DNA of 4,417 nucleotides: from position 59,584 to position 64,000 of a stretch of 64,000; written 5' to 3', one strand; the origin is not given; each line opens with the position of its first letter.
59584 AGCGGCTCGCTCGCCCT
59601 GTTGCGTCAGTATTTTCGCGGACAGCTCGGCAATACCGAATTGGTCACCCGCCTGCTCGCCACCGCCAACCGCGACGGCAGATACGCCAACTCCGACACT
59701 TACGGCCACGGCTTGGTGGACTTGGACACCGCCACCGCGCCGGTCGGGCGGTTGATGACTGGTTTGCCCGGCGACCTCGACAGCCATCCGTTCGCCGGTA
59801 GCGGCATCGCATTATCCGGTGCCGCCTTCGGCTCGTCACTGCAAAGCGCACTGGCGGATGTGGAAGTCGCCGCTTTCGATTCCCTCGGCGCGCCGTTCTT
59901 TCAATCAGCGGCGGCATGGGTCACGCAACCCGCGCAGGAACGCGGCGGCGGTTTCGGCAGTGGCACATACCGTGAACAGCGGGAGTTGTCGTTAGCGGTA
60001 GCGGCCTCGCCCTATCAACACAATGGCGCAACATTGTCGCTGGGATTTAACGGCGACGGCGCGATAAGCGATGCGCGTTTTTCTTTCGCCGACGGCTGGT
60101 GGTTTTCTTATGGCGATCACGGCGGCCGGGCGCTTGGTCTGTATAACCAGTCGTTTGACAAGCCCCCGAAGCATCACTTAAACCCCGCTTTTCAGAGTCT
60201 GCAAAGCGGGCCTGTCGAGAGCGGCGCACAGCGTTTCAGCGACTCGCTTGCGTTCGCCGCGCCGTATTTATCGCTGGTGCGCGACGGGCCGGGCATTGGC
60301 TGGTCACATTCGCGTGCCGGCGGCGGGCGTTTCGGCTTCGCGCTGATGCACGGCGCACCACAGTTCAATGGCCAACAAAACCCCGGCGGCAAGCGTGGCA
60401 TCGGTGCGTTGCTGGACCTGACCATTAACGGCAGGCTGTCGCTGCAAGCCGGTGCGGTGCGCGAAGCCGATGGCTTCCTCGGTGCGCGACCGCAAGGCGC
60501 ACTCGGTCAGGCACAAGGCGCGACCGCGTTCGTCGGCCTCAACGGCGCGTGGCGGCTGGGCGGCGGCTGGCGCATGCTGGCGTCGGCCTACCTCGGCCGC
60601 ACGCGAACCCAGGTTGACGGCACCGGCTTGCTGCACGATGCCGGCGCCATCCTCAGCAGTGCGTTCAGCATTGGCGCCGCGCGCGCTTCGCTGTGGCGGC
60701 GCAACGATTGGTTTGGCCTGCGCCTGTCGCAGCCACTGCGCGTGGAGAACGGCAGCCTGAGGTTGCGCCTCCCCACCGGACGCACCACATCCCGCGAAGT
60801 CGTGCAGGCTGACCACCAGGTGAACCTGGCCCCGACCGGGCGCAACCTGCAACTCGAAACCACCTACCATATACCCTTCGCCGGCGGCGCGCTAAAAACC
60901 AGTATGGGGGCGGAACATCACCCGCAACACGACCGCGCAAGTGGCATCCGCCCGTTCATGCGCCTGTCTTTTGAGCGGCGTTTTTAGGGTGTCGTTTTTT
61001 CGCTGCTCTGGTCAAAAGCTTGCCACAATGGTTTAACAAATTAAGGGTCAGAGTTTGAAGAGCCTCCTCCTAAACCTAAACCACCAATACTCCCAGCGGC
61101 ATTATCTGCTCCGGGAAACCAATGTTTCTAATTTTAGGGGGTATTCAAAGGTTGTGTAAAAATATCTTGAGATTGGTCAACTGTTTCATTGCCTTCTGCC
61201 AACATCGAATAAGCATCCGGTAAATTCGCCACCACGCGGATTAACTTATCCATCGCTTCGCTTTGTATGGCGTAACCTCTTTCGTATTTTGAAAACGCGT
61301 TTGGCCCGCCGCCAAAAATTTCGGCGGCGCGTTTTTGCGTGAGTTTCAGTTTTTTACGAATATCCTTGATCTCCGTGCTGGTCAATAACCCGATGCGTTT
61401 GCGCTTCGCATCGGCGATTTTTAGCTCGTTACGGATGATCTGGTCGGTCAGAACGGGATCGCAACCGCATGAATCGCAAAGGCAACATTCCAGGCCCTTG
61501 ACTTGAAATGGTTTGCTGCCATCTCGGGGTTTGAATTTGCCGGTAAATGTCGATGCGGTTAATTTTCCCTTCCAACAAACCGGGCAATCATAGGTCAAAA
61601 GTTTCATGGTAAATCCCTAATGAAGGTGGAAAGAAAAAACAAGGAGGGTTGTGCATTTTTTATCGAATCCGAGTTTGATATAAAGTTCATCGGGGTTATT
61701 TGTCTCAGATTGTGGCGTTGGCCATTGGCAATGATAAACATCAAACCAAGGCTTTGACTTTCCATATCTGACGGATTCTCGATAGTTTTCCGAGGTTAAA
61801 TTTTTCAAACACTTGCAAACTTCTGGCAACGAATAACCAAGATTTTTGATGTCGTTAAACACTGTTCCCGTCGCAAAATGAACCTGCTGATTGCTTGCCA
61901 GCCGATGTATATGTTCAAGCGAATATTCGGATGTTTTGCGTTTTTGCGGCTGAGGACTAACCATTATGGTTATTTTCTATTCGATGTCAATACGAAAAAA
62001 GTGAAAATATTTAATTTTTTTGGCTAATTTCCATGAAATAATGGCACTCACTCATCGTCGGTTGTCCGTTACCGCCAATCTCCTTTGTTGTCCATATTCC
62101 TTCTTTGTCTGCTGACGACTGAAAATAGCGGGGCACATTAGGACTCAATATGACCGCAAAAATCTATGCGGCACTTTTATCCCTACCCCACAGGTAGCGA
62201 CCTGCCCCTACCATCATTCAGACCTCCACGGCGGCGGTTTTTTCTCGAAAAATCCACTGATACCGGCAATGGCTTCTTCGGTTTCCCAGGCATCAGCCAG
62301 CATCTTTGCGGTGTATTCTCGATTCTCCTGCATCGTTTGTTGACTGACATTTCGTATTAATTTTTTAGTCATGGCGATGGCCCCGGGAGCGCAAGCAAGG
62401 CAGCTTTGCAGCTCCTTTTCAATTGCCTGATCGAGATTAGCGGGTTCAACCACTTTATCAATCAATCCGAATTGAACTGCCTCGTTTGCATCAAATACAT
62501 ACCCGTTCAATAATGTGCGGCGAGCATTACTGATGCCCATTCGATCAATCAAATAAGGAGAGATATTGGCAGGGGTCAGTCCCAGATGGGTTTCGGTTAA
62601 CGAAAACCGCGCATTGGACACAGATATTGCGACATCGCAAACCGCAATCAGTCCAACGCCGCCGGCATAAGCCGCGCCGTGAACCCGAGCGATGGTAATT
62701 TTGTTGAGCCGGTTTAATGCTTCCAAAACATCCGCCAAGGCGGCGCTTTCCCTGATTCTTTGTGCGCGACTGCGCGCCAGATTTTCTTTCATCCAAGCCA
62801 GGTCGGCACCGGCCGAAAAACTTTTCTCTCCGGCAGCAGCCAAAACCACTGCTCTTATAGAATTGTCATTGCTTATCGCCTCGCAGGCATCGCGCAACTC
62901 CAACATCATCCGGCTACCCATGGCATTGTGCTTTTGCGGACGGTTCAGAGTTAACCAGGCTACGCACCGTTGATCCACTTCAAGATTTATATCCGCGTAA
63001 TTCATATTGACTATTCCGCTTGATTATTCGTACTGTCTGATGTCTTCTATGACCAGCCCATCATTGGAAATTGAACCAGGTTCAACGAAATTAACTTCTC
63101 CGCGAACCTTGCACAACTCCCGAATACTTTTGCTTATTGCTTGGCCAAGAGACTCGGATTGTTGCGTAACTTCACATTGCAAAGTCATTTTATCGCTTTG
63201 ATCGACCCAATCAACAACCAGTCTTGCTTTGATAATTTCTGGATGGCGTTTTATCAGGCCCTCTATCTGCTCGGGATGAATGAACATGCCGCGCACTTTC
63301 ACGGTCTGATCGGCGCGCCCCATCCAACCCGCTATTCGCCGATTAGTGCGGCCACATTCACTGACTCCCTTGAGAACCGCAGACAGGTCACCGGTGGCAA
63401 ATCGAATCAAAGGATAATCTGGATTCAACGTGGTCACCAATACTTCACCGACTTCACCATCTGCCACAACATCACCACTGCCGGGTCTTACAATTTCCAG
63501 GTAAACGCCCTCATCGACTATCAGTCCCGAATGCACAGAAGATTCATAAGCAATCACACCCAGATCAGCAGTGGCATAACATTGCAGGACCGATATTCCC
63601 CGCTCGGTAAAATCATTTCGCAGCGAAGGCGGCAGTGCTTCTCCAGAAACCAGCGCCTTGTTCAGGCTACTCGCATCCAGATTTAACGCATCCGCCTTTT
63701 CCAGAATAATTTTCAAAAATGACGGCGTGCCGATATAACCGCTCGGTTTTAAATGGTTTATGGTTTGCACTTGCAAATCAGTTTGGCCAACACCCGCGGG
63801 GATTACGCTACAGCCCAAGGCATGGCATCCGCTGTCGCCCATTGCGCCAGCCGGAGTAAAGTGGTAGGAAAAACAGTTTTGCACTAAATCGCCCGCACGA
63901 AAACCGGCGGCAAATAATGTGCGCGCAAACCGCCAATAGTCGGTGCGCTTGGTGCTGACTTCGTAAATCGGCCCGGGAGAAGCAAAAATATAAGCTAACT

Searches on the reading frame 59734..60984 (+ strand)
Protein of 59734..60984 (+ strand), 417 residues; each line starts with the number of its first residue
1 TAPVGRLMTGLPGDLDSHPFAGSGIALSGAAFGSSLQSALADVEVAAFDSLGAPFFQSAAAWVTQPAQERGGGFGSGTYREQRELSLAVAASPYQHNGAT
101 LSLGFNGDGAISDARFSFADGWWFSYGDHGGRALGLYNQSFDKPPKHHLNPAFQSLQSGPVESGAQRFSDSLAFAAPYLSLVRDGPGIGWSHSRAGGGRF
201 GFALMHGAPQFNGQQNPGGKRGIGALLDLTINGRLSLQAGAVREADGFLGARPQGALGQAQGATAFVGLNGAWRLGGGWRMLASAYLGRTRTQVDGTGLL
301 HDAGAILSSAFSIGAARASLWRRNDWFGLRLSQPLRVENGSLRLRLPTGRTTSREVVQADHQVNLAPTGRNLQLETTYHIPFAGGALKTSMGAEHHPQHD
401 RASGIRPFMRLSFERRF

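Call 27: predict_structure(alignment_id=A2)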
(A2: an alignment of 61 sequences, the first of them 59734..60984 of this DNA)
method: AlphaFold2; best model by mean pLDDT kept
length: 417 residues; sequences in the alignment: 61
mean_pLDDT: 88.3   pTM: 0.88
mean pLDDT of the five models: 88.3, 88.2, 88.0, 87.9, 87.5
residues with pLDDT >= 90: 276; 70-90: 94; 50-70: 30; < 50: 17
segments of 3 or more residues with pLDDT < 50: 74-76, 90-92, 146-148, 153-158
pLDDT, mean of each block of 10 residues (from residue 1): 92 93 94 93 96 96 88 51 67 62 83 91 94 80 52 49 79 94 97 90 97 87 98 94 97 96 98 92 98 94 96 94 92 97 97 95 95 95 89 93 91 82
secondary structure, 60 per line:
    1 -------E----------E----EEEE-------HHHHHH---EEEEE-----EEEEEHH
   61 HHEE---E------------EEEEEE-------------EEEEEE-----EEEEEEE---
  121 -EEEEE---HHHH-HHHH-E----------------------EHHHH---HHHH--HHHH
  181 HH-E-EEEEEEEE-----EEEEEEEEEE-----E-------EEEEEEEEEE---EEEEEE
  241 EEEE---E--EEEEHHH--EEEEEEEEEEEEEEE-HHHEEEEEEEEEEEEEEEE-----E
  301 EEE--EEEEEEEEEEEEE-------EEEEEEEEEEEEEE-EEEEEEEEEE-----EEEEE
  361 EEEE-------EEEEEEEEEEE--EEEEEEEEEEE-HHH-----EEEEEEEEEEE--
elements in order: E24-27 H35-40 E44-48 E54-58 H59-62 E81-86 E100-105 E111-117 E122-126 H130-133 H135-138 H164-167 H171-174 H177-182 E186-193 E199-208 E222-231 E235-244 E251-254 E260-274 E279-294 E300-303 E306-318 E326-339 E341-350 E356-364 E372-382 E385-395 E405-415

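Call 36: fold_search(model_id=the predicted structure, library=pdb)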
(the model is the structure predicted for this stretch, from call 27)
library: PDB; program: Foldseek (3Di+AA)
matches with E <= 10: 766; with E <= 0.001: 40
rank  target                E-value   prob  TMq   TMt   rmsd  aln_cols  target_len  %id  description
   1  5nup_A                3.4e-05  1.00  0.33  0.38  10.6       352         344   11  Structural basis for maintenance of bacterial outer membrane lipid asymmetry (released 2017-10-25)
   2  6v78_A                6.5e-05  1.00  0.30  0.34  11.2       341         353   12  OmpK37 porin (released 2020-04-01)
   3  7pzf_A                7.2e-05  1.00  0.36  0.41  10.4       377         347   12  Crystal structure of the OmpK36 TD insertion chimera from Klebsiella pneumonia (released 2022-07-06)
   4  7q3t_A                8.4e-05  1.00  0.34  0.39  10.8       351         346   11  Crystal structure of the OmpK36 D insertion chimera from Klebsiella pneumonia (released 2022-07-06)
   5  5o9c_A                9.4e-05  1.00  0.36  0.41  12.8       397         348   11  Crystal structure of Omp36 from Enterobacter aerogenes (released 2018-06-27)
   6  1e54_A                1.1e-04  1.00  0.37  0.44  11.7       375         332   14  Anion-selective porin from Comamonas acidovorans (released 2001-07-12)
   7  6rck_B                1.2e-04  1.00  0.35  0.40  13.6       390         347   12  Crystal structure of the OmpK36 GD insertion chimera from Klebsiella pneumonia (released 2019-09-11)
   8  2fgq                  1.4e-04  1.00  0.38  0.46   8.4       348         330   13  High resolution X-ray structure of Omp32 in complex with malate (released 2006-01-31)
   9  6rd3_B                1.4e-04  1.00  0.36  0.42  10.6       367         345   11  Crystal structure of the wild type OmpK36 from Klebsiella pneumonia (released 2019-09-11)
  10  6ehe                  1.6e-04  1.00  0.35  0.46  14.1       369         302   10  OmpTdeltaL8 (loop L8 deletion mutant of OmpT), an outer membrane protein of Vibrio cholerae (released 2018-04-25)
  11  5o79_A                2.3e-04  1.00  0.32  0.37  13.2       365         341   11  Klebsiella pneumoniae OmpK36 (released 2018-06-20)
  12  6ehd                  2.6e-04  1.00  0.37  0.45  13.4       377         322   11  OmpT (in-vitro folded), an outer membrane protein of Vibrio cholerae (released 2018-04-25)
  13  8wv0_A                2.7e-04  1.00  0.34  0.41  12.5       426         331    9  Outer membrane porin of Burkholderia pseudomallei (BpsOmp38) (released 2024-10-30)
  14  9wcb_A                2.9e-04  0.99  0.32  0.37  13.8       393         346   11  Open state of A8 gpJ 713 central tail fiber with OmpC G17 from E. coli EDL933 (released 2026-01-28)
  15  8jto                  3.2e-04  1.00  0.34  0.39  12.7       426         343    8  Outer membrane porin of Burkholderia pseudomallei (BpsOmp38) in complex with ceftazidime (released 2024-06-26)
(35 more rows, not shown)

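Call 38: search_protein_families(library=pfam, proteins=[window:59734-60984:+], max_evalue=10)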
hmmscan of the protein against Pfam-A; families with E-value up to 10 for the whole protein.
window:59734-60984:+ (417 aa): 1 family
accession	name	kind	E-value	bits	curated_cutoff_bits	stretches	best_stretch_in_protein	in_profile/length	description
PF00608.22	Adeno_shaft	-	0.087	13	30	1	329-346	16-33/44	Adenoviral fibre protein (repeat/shaft region)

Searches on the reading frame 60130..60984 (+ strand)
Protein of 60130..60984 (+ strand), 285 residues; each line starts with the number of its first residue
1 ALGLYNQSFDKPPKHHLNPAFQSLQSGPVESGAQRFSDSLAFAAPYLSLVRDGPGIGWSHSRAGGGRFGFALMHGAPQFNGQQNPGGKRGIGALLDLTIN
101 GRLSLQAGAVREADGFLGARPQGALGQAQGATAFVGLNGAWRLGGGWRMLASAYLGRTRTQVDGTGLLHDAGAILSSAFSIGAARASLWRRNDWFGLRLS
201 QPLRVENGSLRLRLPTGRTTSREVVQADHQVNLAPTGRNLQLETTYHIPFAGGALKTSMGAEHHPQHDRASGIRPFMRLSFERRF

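Call 38: search_protein_families(library=pfam, proteins=[window:60130-60984:+], max_evalue=10)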
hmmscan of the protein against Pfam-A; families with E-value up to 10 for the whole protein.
window:60130-60984:+ (285 aa): 1 family
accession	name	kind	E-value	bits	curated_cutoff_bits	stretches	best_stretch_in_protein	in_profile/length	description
PF00608.22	Adeno_shaft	-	0.053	13.6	30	1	197-214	16-33/44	Adenoviral fibre protein (repeat/shaft region)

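Call 41: search_solved_structures(query=A3, max_evalue=10)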
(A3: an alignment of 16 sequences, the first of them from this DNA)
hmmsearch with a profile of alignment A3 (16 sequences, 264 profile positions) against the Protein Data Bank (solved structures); distinct sequences matched with E-value up to 10: 13.
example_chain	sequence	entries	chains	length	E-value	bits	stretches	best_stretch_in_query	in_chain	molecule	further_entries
1f5t_A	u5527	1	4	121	0.0013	21.3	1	203-263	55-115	DIPHTHERIA TOXIN REPRESSOR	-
1xcv_A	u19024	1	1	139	0.0017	20.9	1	203-263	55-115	Diphtheria toxin repressor mutant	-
1g3s_A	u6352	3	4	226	0.0042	19.6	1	203-263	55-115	DIPHTHERIA TOXIN REPRESSOR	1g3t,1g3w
2qqa_A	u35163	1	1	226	0.0045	19.5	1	203-263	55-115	Diphtheria toxin repressor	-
2qq9_A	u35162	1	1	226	0.0045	19.5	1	203-263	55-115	Diphtheria toxin repressor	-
2qqb_A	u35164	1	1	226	0.0045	19.5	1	203-263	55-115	Diphtheria toxin repressor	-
1ddn_A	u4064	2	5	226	0.0045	19.5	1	203-263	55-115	DIPHTHERIA TOX REPRESSOR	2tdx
1g3y_A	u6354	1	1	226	0.0053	19.3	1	203-263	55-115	DIPHTHERIA TOXIN REPRESSOR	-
1p92_A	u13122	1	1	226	0.011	18.2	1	203-263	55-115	Diphtheria toxin repressor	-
1c0w_A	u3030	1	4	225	0.012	18.1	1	203-263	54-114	DIPHTHERIA TOXIN REPRESSOR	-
1fwz_A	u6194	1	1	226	0.012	18.1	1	203-263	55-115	DIPHTHERIA TOXIN REPRESSOR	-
3glx_A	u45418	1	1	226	0.012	18.1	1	203-263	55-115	Diphtheria toxin repressor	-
1bi0_A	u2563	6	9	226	0.012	18.1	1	203-263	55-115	DIPHTHERIA TOXIN REPRESSOR | DIPHTHERIA TOX REPRESSOR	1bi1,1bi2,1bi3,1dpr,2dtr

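Call 58: search_protein_families(library=ncbifam, alignment_id=A3, max_evalue=10)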
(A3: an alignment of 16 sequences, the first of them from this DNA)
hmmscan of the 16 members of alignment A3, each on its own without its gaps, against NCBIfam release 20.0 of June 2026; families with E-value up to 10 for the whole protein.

A. member 1, seq(267 aa): 0 families

B. families by the number of members that match (of 16 scanned): 2 families
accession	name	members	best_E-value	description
NF038068.1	LaoB_over_CadC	1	0.013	L-arginine responsive protein LaoB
TIGR04024.1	F420_NP1902A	1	0.23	TIGR04024 family LLM class F420-dependent oxidoreductase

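Call 63: predict_structure(alignment_id=A3)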
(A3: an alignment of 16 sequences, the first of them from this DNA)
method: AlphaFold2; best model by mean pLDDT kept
length: 267 residues; sequences in the alignment: 16
mean_pLDDT: 71.9   pTM: 0.67
mean pLDDT of the five models: 71.9, 71.9, 70.9, 62.1, 61.4
residues with pLDDT >= 90: 1; 70-90: 181; 50-70: 54; < 50: 31
segments of 3 or more residues with pLDDT < 50: 1-25, 62-67
pLDDT, mean of each block of 10 residues (from residue 1): 26 37 48 59 74 70 50 81 83 78 77 86 83 85 80 79 80 77 70 84 87 66 82 80 72 74 74
secondary structure, 60 per line:
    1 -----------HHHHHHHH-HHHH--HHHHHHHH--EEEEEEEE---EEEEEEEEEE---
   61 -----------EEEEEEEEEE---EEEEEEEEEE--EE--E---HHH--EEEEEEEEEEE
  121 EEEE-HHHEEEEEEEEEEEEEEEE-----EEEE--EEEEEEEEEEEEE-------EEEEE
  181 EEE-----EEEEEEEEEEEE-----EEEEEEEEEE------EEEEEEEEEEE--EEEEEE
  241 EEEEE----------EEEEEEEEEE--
elements in order: H12-19 H21-24 H27-34 E37-44 E48-57 E72-81 E85-94 E110-124 E129-144 E150-153 E156-168 E176-183 E189-200 E206-215 E222-232 E235-245 E256-265

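Call 66: fold_search(model_id=the predicted structure, library=pdb)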
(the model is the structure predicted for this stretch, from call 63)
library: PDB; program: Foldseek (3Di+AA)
matches with E <= 10: 731; with E <= 0.001: 0
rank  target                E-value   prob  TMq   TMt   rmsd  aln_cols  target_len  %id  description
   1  8bnz_P                3.1e-03  0.99  0.39  0.35  14.2       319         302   11  BAM-EspP complex structure with BamA-G431C/EspP-N1293C mutations in nanodisc (released 2023-04-26)
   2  9gf0_E                3.9e-03  1.00  0.42  0.35  10.6       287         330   11  Cryo-EM Structure of Pentameric Outer Membrane Protein A from Bdellovibrio bacteriovorus (released 2025-07-09)
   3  9ga1_A                6.5e-03  1.00  0.43  0.36  10.8       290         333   10  Structure of Pentameric Outer Membrane Protein A from Bdellovibrio bacteriovorus (released 2025-07-09)
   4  9gf0_A                8.4e-03  1.00  0.42  0.36   7.9       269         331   10  Cryo-EM Structure of Pentameric Outer Membrane Protein A from Bdellovibrio bacteriovorus (released 2025-07-09)
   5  9gf0_D                9.3e-03  0.99  0.42  0.36  11.1       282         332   11  Cryo-EM Structure of Pentameric Outer Membrane Protein A from Bdellovibrio bacteriovorus (released 2025-07-09)
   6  2r4l_C                1.5e-02  1.00  0.38  0.27   9.1       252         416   11  Crystal structure of the long-chain fatty acid transporter FadL mutant P34A (released 2008-09-16)
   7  9a32_MODEL_1_A        1.7e-02  1.00  0.43  0.33   9.7       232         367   13  Model of E. coli OmpC by in-cell photo-crosslinking MS and deep learning (released 2023-02-24)
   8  9oqa                  1.7e-02  0.57  0.28  0.15  14.3       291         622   16  Cryo-EM structure of AaaA, a Pseudomonas Aeruginosa autotransporter (released 2025-08-13)
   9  2fgq                  2.0e-02  0.99  0.41  0.34   9.1       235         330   14  High resolution X-ray structure of Omp32 in complex with malate (released 2006-01-31)
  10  8qp5_P                2.1e-02  0.60  0.28  0.26  16.7       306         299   10  Release Complex: BAM bound EspP (SurA released) (released 2024-09-25)
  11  1e54_A                2.3e-02  1.00  0.39  0.33   7.0       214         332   14  Anion-selective porin from Comamonas acidovorans (released 2001-07-12)
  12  9wcb_A                2.6e-02  0.99  0.41  0.33   9.8       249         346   14  Open state of A8 gpJ 713 central tail fiber with OmpC G17 from E. coli EDL933 (released 2026-01-28)
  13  5nup_A                2.6e-02  0.98  0.40  0.33   9.2       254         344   12  Structural basis for maintenance of bacterial outer membrane lipid asymmetry (released 2017-10-25)
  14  6v78_A                2.9e-02  0.92  0.37  0.29   9.6       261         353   12  OmpK37 porin (released 2020-04-01)
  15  8us2_A                3.4e-02  0.91  0.33  0.20  16.2       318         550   11  P22121 Crystal structure of TamA from Pseudomonas aeruginosa at 3.95 Ang (released 2024-06-26)
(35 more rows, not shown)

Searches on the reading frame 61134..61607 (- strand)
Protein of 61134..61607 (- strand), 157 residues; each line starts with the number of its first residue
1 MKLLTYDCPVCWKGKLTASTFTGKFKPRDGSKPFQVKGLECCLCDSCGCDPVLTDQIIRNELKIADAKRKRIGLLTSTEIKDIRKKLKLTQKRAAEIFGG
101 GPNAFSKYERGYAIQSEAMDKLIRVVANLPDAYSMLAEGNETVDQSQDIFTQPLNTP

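Call 57: search_protein_families(library=pfam, proteins=[window:61134-61607:-], max_evalue=0.001)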
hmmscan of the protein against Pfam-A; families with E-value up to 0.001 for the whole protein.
window:61134-61607:- (157 aa): 2 families
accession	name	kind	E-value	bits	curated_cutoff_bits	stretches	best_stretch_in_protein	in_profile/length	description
PF15731.11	MqsA_antitoxin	-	1.1e-18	68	30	1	7-132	2-126/131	Antitoxin component of bacterial toxin-antitoxin system, MqsA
PF01381.28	HTH_3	-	8.7e-05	22.9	23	1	80-124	1-46/55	Helix-turn-helix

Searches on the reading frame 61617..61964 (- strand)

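Call 57: search_protein_families(library=pfam, proteins=[window:61617-61964:-], max_evalue=0.001)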
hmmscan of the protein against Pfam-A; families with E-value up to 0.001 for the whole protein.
window:61617-61964:- (115 aa): 1 family
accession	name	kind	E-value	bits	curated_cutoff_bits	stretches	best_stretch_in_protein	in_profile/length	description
PF15723.11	MqsR_toxin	-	6.1e-12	46.2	26.2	1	12-113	2-94/95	Motility quorum-sensing regulator, toxin of MqsA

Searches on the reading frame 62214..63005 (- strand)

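Call 57: search_protein_families(library=pfam, proteins=[window:62214-63005:-], max_evalue=0.001)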
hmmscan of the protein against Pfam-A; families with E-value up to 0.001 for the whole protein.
window:62214-63005:- (263 aa): 2 families
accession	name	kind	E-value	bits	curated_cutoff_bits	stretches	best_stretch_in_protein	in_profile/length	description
PF00378.25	ECH_1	-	6.6e-51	173.5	27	1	13-262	4-250/251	Enoyl-CoA hydratase/isomerase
PF16113.10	ECH_2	-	2.1e-29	103.5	27.2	1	16-230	2-212/335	Enoyl-CoA hydratase/isomerase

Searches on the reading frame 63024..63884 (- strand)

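Call 57: search_protein_families(library=pfam, proteins=[window:63024-63884:-], max_evalue=0.001)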
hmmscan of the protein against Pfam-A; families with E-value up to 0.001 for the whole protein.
window:63024-63884:- (286 aa): 2 families
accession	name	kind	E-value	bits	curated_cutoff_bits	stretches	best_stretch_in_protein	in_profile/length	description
PF00501.34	AMP-binding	-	2.1e-11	43.7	29.9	1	24-151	231-375/384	AMP-binding enzyme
PF14535.12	AMP-binding_C_2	-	9.2e-07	29.5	25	1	199-273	1-83/96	AMP-binding enzyme C-terminal domain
